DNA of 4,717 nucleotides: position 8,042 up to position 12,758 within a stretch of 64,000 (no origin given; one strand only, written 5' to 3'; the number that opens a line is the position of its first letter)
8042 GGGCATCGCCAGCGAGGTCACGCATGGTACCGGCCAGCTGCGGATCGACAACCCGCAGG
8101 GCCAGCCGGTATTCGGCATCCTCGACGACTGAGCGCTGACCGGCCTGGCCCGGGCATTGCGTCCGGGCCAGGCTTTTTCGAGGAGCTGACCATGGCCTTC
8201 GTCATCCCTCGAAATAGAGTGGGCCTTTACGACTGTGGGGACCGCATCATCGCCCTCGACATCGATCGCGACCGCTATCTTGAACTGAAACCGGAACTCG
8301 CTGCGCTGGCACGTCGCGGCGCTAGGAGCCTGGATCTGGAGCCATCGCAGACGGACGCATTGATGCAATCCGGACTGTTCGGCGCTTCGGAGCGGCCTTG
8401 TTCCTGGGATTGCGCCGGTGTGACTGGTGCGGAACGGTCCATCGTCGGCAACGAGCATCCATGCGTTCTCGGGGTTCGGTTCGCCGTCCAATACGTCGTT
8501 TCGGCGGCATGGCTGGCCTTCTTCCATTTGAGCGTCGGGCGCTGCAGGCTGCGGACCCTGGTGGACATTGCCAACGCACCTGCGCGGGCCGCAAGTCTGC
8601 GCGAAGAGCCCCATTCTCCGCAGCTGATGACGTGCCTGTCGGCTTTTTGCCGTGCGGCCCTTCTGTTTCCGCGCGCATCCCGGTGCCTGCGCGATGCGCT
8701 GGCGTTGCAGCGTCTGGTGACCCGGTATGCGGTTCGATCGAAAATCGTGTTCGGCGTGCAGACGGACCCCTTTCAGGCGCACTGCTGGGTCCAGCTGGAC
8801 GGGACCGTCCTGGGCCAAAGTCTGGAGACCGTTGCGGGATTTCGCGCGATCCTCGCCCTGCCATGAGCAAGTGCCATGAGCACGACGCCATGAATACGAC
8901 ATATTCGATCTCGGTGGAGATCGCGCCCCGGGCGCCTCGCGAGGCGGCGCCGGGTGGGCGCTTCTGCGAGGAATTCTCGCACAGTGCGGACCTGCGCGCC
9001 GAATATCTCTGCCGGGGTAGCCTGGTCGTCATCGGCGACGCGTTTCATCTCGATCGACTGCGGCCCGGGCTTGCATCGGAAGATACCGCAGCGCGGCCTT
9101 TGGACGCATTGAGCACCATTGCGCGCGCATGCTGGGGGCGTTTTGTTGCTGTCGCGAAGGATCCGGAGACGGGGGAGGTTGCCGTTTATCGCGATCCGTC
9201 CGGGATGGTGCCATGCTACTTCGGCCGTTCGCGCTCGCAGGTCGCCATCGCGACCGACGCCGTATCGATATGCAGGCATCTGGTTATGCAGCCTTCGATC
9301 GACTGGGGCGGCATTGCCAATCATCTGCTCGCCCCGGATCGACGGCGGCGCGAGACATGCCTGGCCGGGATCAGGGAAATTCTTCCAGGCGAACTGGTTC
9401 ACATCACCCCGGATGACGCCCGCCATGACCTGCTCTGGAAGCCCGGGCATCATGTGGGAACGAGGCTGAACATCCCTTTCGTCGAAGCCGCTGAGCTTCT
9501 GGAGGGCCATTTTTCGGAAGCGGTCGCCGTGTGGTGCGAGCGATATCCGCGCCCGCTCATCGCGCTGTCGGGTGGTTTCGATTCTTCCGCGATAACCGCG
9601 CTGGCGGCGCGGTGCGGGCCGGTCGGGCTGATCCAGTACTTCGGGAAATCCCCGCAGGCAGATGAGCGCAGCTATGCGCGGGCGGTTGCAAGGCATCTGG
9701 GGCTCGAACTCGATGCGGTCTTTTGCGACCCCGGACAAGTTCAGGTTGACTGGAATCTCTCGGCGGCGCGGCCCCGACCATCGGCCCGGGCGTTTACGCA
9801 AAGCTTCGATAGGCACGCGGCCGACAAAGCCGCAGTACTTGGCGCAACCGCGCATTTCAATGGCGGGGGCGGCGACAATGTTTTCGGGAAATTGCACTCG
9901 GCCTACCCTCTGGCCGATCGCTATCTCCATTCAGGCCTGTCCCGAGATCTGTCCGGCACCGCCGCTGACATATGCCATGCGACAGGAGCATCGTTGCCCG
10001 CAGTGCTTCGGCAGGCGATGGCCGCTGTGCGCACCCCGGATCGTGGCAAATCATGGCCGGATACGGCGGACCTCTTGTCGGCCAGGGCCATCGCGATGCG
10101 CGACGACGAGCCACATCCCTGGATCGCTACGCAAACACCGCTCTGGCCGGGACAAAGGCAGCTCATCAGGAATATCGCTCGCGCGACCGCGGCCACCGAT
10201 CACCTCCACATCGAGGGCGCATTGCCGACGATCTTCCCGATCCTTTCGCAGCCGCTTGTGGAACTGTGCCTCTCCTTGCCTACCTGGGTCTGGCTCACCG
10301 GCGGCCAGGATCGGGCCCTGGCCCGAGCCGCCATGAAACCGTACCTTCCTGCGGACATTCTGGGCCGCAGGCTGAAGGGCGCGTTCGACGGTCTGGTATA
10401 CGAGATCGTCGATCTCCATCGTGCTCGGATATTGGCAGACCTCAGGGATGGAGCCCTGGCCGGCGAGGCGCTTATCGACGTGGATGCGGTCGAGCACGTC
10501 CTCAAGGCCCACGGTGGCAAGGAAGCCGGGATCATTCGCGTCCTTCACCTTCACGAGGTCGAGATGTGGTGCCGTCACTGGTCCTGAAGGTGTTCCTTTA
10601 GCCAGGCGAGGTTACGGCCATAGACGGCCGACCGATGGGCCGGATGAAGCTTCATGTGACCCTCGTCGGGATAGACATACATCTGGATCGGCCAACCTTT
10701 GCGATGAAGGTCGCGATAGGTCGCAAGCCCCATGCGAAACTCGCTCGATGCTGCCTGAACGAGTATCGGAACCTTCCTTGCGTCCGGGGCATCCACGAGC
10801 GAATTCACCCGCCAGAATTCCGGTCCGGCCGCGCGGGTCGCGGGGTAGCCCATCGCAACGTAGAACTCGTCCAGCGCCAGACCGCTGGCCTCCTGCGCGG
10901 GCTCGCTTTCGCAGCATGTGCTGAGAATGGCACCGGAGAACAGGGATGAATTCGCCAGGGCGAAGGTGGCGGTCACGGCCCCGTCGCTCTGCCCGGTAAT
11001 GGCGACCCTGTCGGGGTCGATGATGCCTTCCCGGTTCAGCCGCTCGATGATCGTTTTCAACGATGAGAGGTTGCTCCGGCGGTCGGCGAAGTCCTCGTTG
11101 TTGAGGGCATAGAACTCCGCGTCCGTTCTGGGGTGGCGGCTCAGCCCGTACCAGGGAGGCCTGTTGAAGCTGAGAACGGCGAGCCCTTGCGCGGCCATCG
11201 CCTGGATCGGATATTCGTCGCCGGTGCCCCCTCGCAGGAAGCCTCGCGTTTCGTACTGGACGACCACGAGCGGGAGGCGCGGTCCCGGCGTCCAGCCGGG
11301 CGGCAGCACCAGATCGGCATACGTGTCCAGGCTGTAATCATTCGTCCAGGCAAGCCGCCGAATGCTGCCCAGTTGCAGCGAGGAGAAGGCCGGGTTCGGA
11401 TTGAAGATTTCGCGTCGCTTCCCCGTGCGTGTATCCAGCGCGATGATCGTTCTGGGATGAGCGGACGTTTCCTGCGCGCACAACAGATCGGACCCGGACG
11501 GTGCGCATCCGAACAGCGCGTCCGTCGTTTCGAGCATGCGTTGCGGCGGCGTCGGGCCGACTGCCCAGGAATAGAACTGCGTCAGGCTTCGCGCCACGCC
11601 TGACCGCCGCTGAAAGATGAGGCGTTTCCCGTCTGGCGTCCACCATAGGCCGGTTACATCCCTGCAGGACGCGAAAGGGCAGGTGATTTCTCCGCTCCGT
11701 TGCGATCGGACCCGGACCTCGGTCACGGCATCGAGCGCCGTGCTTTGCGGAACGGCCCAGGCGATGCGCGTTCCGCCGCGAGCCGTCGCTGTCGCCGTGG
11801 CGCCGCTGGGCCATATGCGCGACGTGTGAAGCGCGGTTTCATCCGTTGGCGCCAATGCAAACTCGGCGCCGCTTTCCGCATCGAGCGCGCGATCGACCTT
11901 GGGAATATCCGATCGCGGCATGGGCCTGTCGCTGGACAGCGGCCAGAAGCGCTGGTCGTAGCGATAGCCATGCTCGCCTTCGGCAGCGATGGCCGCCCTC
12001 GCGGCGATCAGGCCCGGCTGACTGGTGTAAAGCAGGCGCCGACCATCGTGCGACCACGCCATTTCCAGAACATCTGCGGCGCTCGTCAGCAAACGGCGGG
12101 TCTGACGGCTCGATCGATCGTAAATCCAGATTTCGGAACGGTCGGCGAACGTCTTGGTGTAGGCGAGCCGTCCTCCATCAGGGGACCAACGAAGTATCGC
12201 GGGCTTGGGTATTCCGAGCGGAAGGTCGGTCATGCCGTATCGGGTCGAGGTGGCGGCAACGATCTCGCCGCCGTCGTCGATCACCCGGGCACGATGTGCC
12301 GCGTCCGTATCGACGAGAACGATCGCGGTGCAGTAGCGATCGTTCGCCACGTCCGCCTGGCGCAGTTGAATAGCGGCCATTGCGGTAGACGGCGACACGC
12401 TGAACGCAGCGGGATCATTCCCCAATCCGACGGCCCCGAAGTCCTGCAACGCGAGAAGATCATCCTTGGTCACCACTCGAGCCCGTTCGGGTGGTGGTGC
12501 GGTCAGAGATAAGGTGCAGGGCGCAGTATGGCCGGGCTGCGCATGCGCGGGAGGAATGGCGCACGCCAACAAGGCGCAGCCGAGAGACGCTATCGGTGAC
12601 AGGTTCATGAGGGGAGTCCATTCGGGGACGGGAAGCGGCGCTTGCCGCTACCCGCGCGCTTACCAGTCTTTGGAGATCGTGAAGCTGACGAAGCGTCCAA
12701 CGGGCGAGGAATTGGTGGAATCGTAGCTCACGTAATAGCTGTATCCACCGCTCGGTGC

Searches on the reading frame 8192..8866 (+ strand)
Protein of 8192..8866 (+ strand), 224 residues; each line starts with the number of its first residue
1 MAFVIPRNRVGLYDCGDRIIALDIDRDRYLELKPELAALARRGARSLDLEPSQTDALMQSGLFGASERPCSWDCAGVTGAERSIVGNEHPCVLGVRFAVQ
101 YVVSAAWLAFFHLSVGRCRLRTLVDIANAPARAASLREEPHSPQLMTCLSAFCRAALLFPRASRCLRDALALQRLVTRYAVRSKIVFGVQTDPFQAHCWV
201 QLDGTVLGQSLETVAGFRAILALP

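Call 8: search_protein_families(library=pfam, proteins=[window:8192-8866:+], max_evalue=0.01)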
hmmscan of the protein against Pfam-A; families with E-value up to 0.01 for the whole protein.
window:8192-8866:+ (224 aa): 1 family
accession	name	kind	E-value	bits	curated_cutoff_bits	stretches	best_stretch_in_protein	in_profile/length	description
PF13471.12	Transglut_core3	-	5.1e-20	72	26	1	119-221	10-116/117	Transglutaminase-like superfamily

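Call 9: search_protein_families(library=ncbifam, proteins=[window:8192-8866:+], max_evalue=0.01)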
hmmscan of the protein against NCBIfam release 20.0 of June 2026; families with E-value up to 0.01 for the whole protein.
window:8192-8866:+ (224 aa): 1 family
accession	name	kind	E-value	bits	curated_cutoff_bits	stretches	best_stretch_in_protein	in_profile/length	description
NF033537.1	lasso_biosyn_B2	equivalog_domain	1.2e-19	71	33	1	103-222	10-131/132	lasso peptide biosynthesis B2 protein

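Call 38: list_cluster_members(proteins=[P0041, P0046, P0042, window:8192-8863:+, window:8863-10584:+, window:10578-12608:-, window:12663-15251:-, window:7187-7834:+, P0030])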
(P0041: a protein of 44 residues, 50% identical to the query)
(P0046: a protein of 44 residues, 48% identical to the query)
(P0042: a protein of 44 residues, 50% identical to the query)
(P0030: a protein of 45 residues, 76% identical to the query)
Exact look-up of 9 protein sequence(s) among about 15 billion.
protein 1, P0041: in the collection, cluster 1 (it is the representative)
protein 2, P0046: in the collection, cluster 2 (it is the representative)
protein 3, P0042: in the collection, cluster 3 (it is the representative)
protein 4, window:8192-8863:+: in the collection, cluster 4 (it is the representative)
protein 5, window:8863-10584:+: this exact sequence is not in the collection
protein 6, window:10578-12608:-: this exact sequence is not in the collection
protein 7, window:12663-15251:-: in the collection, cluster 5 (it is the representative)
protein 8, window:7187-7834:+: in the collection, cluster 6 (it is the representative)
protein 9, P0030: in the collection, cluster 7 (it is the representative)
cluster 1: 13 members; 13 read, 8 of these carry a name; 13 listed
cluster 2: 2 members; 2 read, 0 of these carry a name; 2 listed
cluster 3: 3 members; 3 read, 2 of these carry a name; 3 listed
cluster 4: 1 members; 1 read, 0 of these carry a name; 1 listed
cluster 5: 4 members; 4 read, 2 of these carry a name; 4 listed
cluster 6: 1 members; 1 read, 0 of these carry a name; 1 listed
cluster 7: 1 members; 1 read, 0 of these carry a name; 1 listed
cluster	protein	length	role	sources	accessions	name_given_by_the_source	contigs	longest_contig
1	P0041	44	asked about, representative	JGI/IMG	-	hypothetical protein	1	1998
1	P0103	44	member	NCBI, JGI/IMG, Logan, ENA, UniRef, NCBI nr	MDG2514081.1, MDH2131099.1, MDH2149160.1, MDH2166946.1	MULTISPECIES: benenodin family lasso peptide [Sphingobium] | hypothetical protein | Benenodin family lasso peptide n=1 Tax=Sphingobium yanoikuyae TaxID=13690 ...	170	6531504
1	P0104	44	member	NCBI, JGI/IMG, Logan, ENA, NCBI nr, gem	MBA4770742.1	benenodin family lasso peptide [Sphingobium sp.]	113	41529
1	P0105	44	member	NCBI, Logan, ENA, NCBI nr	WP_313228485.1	benenodin family lasso peptide [Sphingobium yanoikuyae]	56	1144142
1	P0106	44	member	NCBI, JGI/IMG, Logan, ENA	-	hypothetical protein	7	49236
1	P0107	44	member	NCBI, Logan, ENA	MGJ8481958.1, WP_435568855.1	benenodin family lasso peptide [Sphingobium yanoikuyae]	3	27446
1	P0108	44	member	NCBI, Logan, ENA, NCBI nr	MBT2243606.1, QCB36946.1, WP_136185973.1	benenodin family lasso peptide [Sphingobium sp. PAMC28499] | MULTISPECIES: benenodin family lasso peptide [unclassified Sphingobium]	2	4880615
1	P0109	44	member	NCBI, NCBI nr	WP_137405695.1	benenodin family lasso peptide [Sphingobium sp. MP9-4]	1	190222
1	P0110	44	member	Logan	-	-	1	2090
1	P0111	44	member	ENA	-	-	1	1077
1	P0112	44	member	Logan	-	-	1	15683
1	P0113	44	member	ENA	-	-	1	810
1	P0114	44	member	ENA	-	-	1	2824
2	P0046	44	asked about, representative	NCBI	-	-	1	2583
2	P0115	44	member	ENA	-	-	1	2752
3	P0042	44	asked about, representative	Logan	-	-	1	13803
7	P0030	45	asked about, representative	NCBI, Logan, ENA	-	-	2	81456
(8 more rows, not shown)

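Call 58: search_solved_structures(query=window:8192-8863:+, max_evalue=1)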
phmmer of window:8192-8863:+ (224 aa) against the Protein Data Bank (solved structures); distinct sequences matched with E-value up to 1: 0.

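Call 62: find_homologous_proteins(query=window:8192-8863:+, max_evalue=0.00001)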
Query window:8192-8863:+ (224 aa): 27 proteins with E <= 0.00001 among 4374 candidates.
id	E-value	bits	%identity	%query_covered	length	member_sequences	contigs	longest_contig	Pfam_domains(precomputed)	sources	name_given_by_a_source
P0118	9.7e-145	498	100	100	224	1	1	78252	PF13471.13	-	-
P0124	1.2e-115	403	83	100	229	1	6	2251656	PF13471.13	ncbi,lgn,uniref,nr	ncbi:lasso peptide biosynthesis B2 protein [Novosphingobium resinovorum]|uniref:lasso peptide biosyn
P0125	1.6e-68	249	58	100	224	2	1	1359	PF13471.13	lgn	-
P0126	3.2e-68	248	58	100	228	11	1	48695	PF13471.13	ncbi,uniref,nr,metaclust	ncbi:hypothetical protein LH128_00422 [Sphingomonas sp. LH128]|uniref:lasso peptide biosynthesis B2 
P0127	1.3e-58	216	49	100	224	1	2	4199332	PF13471.13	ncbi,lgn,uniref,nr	ncbi:lasso peptide biosynthesis B2 protein [Sphingobium sp. SYK-6]|uniref:lasso peptide biosynthesis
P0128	1.7e-51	193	50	92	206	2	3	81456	PF13471.13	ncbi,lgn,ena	-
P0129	2.4e-37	147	41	100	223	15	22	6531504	PF13471.13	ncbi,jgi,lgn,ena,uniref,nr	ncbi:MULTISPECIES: lasso peptide biosynthesis B2 protein [Sphingobium]|uniref:Lasso peptide biosynth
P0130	2.4e-35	140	39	100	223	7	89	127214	PF13471.13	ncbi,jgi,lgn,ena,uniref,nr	ncbi:MAG: lasso peptide biosynthesis B2 protein [Sphingopyxis sp.]|uniref:lasso peptide biosynthesis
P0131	1.3e-34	138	39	100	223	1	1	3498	PF13471.13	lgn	-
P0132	9.2e-34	135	40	100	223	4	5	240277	PF13471.13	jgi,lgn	jgi:hypothetical protein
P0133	9.3e-34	135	40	100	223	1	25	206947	PF13471.13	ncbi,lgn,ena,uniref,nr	ncbi:lasso peptide biosynthesis B2 protein [Sphingobium sp. TCM1]|uniref:lasso peptide biosynthesis 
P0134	3.7e-33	133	40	99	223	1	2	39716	PF13471.13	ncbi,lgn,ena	-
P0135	8.9e-32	129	39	100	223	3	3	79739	PF13471.13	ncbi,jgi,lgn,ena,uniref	ncbi:lasso peptide biosynthesis B2 protein [Sphingobium limneticum]|jgi:hypothetical protein|uniref:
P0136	2.5e-13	68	29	94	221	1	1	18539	PF13471.13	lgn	-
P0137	1.6e-10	59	42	34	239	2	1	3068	PF13471.13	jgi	jgi:hypothetical protein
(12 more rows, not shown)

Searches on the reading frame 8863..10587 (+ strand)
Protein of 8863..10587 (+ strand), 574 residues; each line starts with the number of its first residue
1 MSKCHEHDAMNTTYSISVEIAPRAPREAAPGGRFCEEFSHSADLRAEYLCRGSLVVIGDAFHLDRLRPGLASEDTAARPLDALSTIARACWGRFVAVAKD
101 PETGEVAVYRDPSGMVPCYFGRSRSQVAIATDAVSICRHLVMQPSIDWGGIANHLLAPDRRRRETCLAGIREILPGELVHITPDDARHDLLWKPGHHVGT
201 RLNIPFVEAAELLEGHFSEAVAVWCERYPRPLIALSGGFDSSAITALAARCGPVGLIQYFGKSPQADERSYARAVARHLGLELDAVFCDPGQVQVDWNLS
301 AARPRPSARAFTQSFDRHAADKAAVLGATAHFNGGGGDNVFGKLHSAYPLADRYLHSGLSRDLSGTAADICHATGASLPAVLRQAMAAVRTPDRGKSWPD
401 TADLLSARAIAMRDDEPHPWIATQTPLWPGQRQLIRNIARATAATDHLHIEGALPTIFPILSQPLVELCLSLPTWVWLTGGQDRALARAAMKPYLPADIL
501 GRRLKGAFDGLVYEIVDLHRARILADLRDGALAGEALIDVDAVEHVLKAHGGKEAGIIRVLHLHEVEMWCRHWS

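Call 8: search_protein_families(library=pfam, proteins=[window:8863-10587:+], max_evalue=0.01)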
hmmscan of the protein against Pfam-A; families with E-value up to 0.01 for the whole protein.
window:8863-10587:+ (574 aa): 1 family
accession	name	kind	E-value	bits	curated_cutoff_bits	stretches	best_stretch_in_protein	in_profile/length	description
PF00733.27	Asn_synthase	-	1.5e-27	97.6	21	1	217-569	6-352/354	Asparagine synthase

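Call 9: search_protein_families(library=ncbifam, proteins=[window:8863-10587:+], max_evalue=0.01)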
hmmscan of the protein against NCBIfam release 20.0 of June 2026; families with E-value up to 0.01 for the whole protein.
window:8863-10587:+ (574 aa): 6 families
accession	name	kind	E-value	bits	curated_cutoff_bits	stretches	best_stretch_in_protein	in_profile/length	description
NF033561.1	macrolact_Ik_Al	subfamily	1.3e-32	113.2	300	1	84-571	72-556/561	albusnodin/ikarugamycin family macrolactam cyclase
TIGR01536.1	asn_synth_AEB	equivalog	1.6e-18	67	267.1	1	92-508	122-517/517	asparagine synthase (glutamine-hydrolyzing)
NF033535.1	lass_lactam_cya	exception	4.7e-15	55.2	525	2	106-339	135-374/668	lasso peptide isopeptide bond-forming cyclase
TIGR03108.1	eps_aminotran_1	hypoth_equivalog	4.7e-13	48.7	816.9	2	92-282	121-314/628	XrtA/PEP-CTERM system amidotransferase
TIGR03104.1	trio_amidotrans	equivalog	2.9e-08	32.4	570.1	1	91-278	120-315/589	N-acetylglutaminylglutamine amidotransferase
NF006949.0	PRK09431.1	equivalog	9.4e-05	21.1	499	0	92-135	120-164/554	asparagine synthase B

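Call 59: search_solved_structures(query=window:8863-10584:+, max_evalue=0.01)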
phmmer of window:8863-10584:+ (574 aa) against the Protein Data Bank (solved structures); distinct sequences matched with E-value up to 0.01: 1.
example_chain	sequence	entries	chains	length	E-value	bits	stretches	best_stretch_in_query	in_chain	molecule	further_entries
1jgt_A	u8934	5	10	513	1.1e-06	30.5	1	88-280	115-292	BETA-LACTAM SYNTHETASE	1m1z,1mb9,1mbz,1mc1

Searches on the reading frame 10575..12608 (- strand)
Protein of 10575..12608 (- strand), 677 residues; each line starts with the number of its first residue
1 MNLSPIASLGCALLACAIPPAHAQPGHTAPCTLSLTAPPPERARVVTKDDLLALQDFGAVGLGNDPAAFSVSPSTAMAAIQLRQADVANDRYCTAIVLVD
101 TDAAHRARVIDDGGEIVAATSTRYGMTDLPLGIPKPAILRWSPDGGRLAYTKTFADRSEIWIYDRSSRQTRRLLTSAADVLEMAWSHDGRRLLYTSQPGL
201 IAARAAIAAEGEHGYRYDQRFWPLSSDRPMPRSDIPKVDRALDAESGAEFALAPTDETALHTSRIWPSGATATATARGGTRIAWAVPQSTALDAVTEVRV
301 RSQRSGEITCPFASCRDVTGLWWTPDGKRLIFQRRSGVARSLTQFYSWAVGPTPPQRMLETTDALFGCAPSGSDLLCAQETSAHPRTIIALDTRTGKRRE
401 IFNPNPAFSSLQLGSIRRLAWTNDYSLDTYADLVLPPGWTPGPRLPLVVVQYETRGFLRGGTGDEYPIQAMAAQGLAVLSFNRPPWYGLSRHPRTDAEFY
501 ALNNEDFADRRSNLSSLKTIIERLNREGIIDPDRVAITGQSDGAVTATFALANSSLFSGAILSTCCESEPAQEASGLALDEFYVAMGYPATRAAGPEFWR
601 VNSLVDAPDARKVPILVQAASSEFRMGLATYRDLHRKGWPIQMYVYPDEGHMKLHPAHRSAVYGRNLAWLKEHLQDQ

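Call 8: search_protein_families(library=pfam, proteins=[window:10575-12608:-], max_evalue=0.01)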
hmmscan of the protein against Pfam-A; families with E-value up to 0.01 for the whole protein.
window:10575-12608:- (677 aa): 4 families
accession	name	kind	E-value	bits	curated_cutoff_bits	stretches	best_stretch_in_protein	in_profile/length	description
PF00326.27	Peptidase_S9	-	1.9e-12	47.6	22.6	1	520-676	51-212/213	Prolyl oligopeptidase family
PF07676.18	PD40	-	6.4e-09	36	20.9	0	171-198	2-29/38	WD40-like Beta Propeller Repeat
PF25174.1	Beta-prop_THOC3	-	0.00011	21.7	305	1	139-202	94-154/272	THOC3 beta-propeller domain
PF00930.27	DPPIV_N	-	0.0046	16.2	22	0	159-196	24-61/354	Dipeptidyl peptidase IV (DPP IV) N-terminal region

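Call 9: search_protein_families(library=ncbifam, proteins=[window:10575-12608:-], max_evalue=0.01)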
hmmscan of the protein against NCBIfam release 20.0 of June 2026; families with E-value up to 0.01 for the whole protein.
window:10575-12608:- (677 aa): 6 families
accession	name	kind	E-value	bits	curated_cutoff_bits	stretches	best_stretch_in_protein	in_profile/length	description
NF033523.0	lasso_peptidase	equivalog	2.2e-208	694.1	400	1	46-675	1-638/638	Atxe2 family lasso peptide isopeptidase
TIGR02800.1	propeller_TolB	equivalog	4.9e-10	38.9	343.15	1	140-197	241-298/418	Tol-Pal system beta propeller repeat protein TolB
NF053518.1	DipepPtdsDpp5Prph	equivalog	9.2e-10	37.7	900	0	317-545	299-518/655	dipeptidyl-peptidase Dpp5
NF002183.0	PRK01029.1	equivalog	1.5e-06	27.6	405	1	140-196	333-389/429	Tol-Pal system protein TolB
NF050058.1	e_dPHAscl_type1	hypoth_equivalog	1.6e-05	24.5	150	1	501-571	72-143/276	extracellular catalytic domain type 1 short-chain-length polyhydroxyalkanoate depolymerase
TIGR01840.1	esterase_phb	subfamily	0.0069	15.9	107.85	0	504-558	66-121/213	PHB depolymerase family esterase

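Call 33: search_solved_structures(query=window:10575-12608:-, max_evalue=0.001)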
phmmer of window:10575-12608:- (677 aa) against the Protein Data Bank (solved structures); distinct sequences matched with E-value up to 0.001: 7.
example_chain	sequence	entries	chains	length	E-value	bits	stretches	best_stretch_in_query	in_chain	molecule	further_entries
5txc_A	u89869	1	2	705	3.8e-103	349.3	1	42-677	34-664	AtxE2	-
5txe_A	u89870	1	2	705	1.1e-102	347.8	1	42-677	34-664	AtxE2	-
5jrk_A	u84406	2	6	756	6.4e-11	44.5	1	320-674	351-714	Dipeptidyl aminopeptidases/acylaminoacyl-peptidases-like protein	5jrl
7mx5_A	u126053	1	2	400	1.7e-05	26.6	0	140-199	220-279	Tol-Pal system protein TolB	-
4hxe_B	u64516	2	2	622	2e-05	26.4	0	137-194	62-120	Putative uncharacterized protein PH0594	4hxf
8wt1_A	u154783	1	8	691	3.2e-05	25.7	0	320-563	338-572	S9 family peptidase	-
4hxg_A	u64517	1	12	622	5.1e-05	25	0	137-194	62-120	Putative uncharacterized protein PH0594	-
